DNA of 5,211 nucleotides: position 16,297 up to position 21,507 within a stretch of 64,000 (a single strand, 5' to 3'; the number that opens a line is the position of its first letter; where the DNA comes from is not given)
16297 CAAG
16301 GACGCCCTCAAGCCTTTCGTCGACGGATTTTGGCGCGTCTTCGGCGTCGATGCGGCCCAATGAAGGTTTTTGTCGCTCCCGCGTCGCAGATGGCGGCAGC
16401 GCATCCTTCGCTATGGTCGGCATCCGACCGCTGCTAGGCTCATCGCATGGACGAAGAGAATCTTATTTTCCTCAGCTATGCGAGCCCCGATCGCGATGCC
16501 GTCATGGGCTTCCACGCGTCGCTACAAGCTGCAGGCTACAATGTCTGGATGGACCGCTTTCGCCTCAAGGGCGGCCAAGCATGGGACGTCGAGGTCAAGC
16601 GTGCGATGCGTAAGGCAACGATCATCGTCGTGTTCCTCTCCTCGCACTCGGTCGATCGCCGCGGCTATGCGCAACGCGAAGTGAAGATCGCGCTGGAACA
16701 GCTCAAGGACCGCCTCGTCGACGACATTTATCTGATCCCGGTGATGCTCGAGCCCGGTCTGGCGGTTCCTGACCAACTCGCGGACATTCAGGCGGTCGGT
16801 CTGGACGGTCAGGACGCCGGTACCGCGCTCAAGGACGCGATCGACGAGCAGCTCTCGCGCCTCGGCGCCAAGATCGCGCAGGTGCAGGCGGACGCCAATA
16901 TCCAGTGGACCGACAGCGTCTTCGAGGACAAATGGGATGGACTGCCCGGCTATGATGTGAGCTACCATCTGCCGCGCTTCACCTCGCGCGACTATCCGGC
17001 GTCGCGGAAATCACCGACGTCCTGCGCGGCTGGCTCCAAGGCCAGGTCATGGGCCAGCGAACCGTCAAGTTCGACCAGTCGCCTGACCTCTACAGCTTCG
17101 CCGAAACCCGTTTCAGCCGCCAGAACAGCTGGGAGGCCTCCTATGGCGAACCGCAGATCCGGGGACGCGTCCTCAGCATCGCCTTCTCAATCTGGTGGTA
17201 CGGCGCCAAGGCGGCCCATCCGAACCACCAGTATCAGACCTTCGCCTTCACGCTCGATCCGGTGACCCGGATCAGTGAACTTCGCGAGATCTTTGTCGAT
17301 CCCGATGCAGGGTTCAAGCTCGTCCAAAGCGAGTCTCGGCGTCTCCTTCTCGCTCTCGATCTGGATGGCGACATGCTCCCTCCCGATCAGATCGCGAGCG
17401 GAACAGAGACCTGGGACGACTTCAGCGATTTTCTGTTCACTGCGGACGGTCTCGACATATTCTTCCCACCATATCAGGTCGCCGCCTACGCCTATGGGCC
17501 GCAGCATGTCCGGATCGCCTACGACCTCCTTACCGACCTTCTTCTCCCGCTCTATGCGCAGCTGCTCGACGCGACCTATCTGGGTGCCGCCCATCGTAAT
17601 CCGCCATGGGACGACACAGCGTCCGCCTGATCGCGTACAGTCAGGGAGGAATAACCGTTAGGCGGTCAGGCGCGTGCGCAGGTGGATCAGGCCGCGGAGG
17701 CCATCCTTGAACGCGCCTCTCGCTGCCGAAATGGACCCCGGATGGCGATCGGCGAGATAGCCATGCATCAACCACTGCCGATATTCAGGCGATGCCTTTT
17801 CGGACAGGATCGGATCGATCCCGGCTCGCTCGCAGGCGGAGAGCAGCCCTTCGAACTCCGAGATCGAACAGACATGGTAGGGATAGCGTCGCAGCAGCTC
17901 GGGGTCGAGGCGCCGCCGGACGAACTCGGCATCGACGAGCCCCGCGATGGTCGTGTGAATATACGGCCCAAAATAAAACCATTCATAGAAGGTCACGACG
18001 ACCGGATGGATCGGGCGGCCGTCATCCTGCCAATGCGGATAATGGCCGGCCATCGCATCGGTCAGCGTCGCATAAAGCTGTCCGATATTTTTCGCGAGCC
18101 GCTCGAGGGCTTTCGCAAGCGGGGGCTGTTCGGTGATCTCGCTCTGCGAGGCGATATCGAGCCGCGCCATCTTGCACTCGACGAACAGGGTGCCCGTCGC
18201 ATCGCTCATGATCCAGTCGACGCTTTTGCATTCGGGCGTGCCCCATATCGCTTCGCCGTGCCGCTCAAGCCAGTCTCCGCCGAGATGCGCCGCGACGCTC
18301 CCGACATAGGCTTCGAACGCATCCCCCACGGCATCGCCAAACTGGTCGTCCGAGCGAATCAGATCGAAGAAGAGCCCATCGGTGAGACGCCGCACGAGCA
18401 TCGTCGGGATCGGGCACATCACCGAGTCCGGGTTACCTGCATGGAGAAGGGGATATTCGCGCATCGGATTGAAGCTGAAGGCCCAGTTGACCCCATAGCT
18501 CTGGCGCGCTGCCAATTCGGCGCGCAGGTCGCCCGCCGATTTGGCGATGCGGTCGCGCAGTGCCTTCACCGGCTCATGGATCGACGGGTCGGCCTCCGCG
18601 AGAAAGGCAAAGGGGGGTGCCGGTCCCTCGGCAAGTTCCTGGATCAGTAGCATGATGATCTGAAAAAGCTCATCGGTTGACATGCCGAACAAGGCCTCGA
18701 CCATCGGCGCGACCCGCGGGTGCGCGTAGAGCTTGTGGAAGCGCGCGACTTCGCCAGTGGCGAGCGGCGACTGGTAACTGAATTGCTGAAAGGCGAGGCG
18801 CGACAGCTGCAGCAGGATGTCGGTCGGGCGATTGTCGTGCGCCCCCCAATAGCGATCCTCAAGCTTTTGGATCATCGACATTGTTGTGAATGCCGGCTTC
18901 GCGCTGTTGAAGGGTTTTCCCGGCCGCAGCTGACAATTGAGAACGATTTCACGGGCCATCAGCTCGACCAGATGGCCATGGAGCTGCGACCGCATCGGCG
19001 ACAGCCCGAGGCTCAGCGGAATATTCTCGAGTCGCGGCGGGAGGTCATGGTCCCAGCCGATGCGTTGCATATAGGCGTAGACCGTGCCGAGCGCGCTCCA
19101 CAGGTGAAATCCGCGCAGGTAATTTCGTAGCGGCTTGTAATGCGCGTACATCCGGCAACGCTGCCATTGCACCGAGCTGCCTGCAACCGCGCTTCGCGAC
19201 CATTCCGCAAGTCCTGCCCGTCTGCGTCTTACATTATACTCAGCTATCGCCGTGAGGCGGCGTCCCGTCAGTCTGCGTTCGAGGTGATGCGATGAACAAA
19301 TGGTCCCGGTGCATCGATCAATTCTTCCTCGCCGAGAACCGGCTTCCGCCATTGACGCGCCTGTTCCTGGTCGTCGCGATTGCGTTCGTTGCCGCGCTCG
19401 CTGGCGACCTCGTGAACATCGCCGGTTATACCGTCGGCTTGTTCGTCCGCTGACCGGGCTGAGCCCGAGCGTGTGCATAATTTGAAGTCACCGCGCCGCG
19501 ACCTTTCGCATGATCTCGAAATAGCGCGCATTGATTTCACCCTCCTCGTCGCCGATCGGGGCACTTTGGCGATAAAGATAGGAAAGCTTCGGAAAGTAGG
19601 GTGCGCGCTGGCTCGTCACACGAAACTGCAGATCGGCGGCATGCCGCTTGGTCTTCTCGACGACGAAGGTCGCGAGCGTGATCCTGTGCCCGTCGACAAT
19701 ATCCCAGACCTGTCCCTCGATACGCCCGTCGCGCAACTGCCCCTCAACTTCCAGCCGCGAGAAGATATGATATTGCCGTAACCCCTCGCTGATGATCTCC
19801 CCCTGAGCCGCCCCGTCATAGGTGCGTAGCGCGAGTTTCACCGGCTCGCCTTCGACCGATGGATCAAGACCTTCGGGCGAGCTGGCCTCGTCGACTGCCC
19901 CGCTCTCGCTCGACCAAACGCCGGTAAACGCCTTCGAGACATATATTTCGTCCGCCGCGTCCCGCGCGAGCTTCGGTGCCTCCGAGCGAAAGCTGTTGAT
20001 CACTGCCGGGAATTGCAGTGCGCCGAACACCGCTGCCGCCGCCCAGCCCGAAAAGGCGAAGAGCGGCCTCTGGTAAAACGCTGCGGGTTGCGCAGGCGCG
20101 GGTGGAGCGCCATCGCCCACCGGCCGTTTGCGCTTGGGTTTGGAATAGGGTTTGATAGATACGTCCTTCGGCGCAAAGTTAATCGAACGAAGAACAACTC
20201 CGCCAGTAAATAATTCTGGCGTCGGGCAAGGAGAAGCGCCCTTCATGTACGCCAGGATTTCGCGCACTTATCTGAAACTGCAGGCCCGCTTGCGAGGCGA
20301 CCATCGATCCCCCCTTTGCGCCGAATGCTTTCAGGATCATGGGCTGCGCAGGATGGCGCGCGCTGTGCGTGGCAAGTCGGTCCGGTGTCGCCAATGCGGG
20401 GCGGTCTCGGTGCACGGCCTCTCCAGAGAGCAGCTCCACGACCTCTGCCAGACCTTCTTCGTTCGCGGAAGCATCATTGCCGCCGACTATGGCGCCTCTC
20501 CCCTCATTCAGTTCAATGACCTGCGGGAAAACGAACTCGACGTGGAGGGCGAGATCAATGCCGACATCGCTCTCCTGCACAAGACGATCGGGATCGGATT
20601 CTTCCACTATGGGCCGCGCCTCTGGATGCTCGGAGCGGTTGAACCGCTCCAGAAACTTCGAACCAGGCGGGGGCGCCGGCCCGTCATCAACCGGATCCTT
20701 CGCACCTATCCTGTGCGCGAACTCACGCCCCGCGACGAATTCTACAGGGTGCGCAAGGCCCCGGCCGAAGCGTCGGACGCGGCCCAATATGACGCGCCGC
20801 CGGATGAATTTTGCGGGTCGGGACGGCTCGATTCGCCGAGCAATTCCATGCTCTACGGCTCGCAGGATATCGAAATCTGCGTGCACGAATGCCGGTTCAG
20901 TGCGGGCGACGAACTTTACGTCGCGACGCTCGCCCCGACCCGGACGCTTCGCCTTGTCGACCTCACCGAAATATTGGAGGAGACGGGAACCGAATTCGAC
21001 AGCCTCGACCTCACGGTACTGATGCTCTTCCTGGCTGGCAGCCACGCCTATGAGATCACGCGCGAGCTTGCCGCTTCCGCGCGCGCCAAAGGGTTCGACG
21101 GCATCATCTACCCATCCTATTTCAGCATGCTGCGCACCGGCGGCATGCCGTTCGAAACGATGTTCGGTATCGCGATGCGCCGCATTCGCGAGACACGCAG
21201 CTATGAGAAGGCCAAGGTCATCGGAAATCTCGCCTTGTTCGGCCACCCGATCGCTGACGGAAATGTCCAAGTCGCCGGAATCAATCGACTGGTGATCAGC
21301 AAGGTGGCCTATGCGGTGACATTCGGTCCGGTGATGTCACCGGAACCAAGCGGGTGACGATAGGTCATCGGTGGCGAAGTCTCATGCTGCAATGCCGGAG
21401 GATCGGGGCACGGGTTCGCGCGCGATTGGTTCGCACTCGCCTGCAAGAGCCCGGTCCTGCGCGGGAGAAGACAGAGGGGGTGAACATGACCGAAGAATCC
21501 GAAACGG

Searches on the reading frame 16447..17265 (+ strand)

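Call 3: search_protein_families(library=pfam, proteins=[window:16447-17265:+], max_evalue=0.1)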
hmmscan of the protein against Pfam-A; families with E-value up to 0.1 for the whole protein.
window:16447-17265:+ (272 aa): 4 families
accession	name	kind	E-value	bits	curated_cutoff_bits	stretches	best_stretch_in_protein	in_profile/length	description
PF13676.11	TIR_2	-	1.7e-22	80.6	28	1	7-123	1-114/122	TIR domain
PF01582.25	TIR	-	0.0055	17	21.3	1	23-102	22-97/179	TIR domain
PF08937.16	ThsB_TIR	-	0.017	15.9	21.2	1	46-86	48-87/100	Thoeris protein ThsB, TIR-like domain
PF14282.11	FlxA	-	0.069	13.7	26.3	0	126-151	48-73/101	FlxA-like protein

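Call 4: search_protein_families(library=padloc, proteins=[window:16447-17265:+], max_evalue=0.1)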
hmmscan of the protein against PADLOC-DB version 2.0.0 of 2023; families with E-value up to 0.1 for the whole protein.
window:16447-17265:+ (272 aa): 11 families
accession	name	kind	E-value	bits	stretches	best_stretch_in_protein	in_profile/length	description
PDLC02421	Aga_TIR-PNTD1-PNTD2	-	1.3e-19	68.6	1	5-118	4-116/430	Class I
PDLC02403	Aga_TIR-PNTD1-PNTD2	-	1.1e-16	59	1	5-118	3-115/443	Class I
PDLC02400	Aga_TIR-PNTD1-PNTD2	-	3.1e-09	33.7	1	4-145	186-324/639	Class I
PDLC05062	PDC-S66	-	5.5e-09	33.9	1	7-79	151-223/282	-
PDLC02012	SAVED5--SAVED_TIR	-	1.8e-06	25.3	1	7-87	16-96/404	-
PDLC02416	Aga_REase-TIR-PNTD1-PNTD2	-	3.3e-06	24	1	9-117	160-261/572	Class I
PDLC00420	ThsB1|ThsB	-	0.00029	18.1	1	17-122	17-119/319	TIR-like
PDLC00422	ThsB1|ThsB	-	0.0012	16.4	1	7-37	43-73/194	TIR-like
PDLC03957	bSEFIR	-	0.0026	15.6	1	6-66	40-103/412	-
PDLC00436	ThsB1|ThsB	-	0.0032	15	1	4-37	35-68/183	TIR-like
PDLC00417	ThsB1|ThsB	-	0.01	13.4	1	7-81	169-243/303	TIR-like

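Call 5: search_protein_families(library=ncbifam, proteins=[window:16447-17265:+], max_evalue=0.1)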
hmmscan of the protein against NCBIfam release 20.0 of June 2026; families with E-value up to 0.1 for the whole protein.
window:16447-17265:+ (272 aa): 3 families
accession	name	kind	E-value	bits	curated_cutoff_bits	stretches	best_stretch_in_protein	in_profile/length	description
NF042941.1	Retron_TIR_antiphage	equivalog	3.6e-08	32.6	600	1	6-85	341-420/464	TIR domain-containing anti-phage reverse transcriptase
NF058526.1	Thoeris_type3_ThcB4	equivalog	0.016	14.1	220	1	5-80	128-203/375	Thoeris type III anti-phage system protein ThcB4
NF052504.1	sll1863_fam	domain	0.095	12.9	35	0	130-157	14-41/93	sll1863 family stress response protein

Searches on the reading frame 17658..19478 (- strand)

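Call 3: search_protein_families(library=pfam, proteins=[window:17658-19478:-], max_evalue=0.1)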
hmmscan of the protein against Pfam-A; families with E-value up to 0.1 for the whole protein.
window:17658-19478:- (606 aa): 0 families

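Call 4: search_protein_families(library=padloc, proteins=[window:17658-19478:-], max_evalue=0.1)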
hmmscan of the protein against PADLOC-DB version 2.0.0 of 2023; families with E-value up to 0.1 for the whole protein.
window:17658-19478:- (606 aa): 0 families

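Call 5: search_protein_families(library=ncbifam, proteins=[window:17658-19478:-], max_evalue=0.1)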
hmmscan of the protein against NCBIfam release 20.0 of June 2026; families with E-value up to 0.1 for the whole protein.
window:17658-19478:- (606 aa): 1 family
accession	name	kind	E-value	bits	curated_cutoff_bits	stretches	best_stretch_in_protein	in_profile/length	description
NF047931.1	antiphage_GapS1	subfamily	5.5e-24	84.8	320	1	205-555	69-430/455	GapS1 family protein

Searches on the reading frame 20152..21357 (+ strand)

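Call 57: search_protein_families(library=pfam, proteins=[window:20152-21357:+], max_evalue=0.001)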
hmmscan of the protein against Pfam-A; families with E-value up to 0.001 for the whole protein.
window:20152-21357:+ (401 aa): 1 family
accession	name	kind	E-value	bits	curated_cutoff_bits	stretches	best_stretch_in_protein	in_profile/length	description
PF08808.17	RES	-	5.9e-14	52.8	23.2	1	197-323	2-124/157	RES domain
